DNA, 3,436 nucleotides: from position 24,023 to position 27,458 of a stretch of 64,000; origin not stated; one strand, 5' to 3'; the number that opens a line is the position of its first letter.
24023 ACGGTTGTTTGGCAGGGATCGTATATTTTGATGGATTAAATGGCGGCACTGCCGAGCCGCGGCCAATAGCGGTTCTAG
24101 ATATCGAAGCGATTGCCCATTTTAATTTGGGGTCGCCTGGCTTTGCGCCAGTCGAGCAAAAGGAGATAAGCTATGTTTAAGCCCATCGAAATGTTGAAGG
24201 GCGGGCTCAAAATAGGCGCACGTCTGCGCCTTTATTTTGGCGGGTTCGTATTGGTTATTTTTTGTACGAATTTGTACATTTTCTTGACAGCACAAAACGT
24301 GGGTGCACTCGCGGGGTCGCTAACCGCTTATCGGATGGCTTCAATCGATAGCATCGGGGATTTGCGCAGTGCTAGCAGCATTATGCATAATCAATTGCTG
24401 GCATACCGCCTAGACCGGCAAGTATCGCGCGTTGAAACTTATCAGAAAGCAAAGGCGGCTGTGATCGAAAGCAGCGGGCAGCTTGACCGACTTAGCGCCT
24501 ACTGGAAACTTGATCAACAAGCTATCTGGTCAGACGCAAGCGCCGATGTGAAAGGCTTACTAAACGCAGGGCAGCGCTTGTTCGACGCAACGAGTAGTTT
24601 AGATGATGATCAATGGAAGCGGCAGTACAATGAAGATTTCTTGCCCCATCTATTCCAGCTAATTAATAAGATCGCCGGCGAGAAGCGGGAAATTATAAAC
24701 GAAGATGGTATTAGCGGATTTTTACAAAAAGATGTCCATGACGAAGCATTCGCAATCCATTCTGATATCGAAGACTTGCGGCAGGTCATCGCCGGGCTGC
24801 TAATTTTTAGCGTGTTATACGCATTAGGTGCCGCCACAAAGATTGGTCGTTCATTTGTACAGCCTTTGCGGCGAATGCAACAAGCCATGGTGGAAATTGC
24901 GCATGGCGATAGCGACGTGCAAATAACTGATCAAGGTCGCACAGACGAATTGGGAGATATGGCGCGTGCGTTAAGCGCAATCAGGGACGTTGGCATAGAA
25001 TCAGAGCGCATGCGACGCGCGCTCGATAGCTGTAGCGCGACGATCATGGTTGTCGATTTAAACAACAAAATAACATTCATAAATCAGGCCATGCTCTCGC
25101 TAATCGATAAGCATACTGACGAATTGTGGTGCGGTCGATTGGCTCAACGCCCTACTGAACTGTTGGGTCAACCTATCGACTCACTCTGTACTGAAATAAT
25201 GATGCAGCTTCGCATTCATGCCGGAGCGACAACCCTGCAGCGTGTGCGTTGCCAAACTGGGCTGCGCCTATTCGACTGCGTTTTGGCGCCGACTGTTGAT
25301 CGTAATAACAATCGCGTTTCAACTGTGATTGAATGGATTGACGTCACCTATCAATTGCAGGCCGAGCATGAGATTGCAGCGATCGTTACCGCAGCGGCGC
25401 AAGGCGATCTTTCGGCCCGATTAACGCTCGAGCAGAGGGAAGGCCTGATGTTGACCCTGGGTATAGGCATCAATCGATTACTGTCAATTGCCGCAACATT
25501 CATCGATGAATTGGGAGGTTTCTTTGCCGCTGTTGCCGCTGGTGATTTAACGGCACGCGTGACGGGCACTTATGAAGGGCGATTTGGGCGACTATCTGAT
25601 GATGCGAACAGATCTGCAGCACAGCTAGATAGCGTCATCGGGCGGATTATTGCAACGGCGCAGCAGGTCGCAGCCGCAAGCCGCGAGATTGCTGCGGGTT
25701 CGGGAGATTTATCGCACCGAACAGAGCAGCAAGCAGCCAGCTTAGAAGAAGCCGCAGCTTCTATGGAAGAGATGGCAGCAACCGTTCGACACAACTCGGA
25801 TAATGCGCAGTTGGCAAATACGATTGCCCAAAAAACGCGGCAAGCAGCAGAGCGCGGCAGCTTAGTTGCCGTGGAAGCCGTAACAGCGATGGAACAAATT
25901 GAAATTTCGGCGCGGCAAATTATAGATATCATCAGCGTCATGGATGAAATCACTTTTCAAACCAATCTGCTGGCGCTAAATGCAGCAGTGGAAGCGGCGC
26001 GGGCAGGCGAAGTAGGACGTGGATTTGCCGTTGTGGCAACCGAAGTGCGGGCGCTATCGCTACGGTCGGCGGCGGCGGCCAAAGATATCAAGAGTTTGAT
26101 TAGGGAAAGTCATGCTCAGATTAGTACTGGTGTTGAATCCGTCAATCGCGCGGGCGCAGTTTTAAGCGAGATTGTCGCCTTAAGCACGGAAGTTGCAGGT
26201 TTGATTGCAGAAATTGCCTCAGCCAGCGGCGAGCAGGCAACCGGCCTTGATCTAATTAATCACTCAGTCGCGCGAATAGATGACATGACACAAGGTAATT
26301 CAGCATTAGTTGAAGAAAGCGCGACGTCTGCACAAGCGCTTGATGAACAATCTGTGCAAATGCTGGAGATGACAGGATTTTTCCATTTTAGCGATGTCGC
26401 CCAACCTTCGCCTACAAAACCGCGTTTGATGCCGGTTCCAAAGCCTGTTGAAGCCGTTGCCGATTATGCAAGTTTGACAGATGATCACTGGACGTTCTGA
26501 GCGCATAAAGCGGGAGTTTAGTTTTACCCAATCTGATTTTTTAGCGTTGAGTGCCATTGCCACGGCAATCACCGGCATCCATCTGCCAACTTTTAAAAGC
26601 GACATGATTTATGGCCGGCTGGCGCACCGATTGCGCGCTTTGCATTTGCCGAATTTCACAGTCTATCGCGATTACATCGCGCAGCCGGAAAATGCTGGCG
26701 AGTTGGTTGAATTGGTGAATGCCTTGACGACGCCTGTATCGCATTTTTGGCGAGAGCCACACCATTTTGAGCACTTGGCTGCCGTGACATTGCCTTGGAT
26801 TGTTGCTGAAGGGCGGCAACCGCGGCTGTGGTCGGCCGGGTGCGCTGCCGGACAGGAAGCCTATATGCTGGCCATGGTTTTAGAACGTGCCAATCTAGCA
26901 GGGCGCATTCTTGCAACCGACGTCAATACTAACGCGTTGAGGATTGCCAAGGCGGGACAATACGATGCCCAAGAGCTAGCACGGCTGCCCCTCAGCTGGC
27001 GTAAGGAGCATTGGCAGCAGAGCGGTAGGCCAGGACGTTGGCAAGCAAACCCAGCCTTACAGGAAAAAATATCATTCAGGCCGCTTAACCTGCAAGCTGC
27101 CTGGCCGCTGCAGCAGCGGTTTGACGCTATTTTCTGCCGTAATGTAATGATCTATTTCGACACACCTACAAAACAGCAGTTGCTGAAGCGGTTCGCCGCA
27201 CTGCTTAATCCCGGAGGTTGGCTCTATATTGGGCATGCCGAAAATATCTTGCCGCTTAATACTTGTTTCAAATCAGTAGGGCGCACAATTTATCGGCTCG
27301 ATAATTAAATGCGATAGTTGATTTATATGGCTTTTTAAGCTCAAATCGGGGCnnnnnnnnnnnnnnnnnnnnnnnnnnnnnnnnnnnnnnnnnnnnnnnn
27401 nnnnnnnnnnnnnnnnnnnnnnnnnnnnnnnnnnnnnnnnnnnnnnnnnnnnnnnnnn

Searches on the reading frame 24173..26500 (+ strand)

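Call 18: search_protein_families(library=pfam, proteins=[window:24173-26500:+], max_evalue=0.00001)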
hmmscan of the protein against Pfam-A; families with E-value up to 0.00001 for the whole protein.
window:24173-26500:+ (775 aa): 3 families
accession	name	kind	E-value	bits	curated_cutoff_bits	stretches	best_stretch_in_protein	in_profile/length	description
PF00015.26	MCPsignal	-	2.6e-44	151.6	34.6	1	551-706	3-172/172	Methyl-accepting chemotaxis protein (MCP) signalling domain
PF00672.30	HAMP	-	2.2e-14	54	25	1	224-267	2-44/53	HAMP domain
PF18947.5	HAMP_2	-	3.4e-07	30.6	24.3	0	432-480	12-60/67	HAMP domain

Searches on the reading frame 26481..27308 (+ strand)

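Call 18: search_protein_families(library=pfam, proteins=[window:26481-27308:+], max_evalue=0.00001)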
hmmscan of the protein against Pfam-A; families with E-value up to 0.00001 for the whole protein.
window:26481-27308:+ (275 aa): 6 families
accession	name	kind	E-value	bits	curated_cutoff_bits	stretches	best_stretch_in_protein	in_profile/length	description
PF01739.24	CheR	-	5.5e-51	173.2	27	1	87-270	3-193/195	CheR methyltransferase, SAM binding domain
PF08242.18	Methyltransf_12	-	5e-08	34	30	1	120-248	4-98/98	Methyltransferase domain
PF03705.20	CheR_N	-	5.2e-08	32.9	27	1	19-68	2-51/53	CheR methyltransferase, all-alpha domain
PF13649.12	Methyltransf_25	-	7.2e-08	33.5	27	0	196-246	47-97/97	Methyltransferase domain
PF13489.12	Methyltransf_23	-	1.9e-06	28.1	27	1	193-250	61-116/164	Methyltransferase domain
PF08241.18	Methyltransf_11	-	3.3e-06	28.1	21.2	0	197-250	44-95/95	Methyltransferase domain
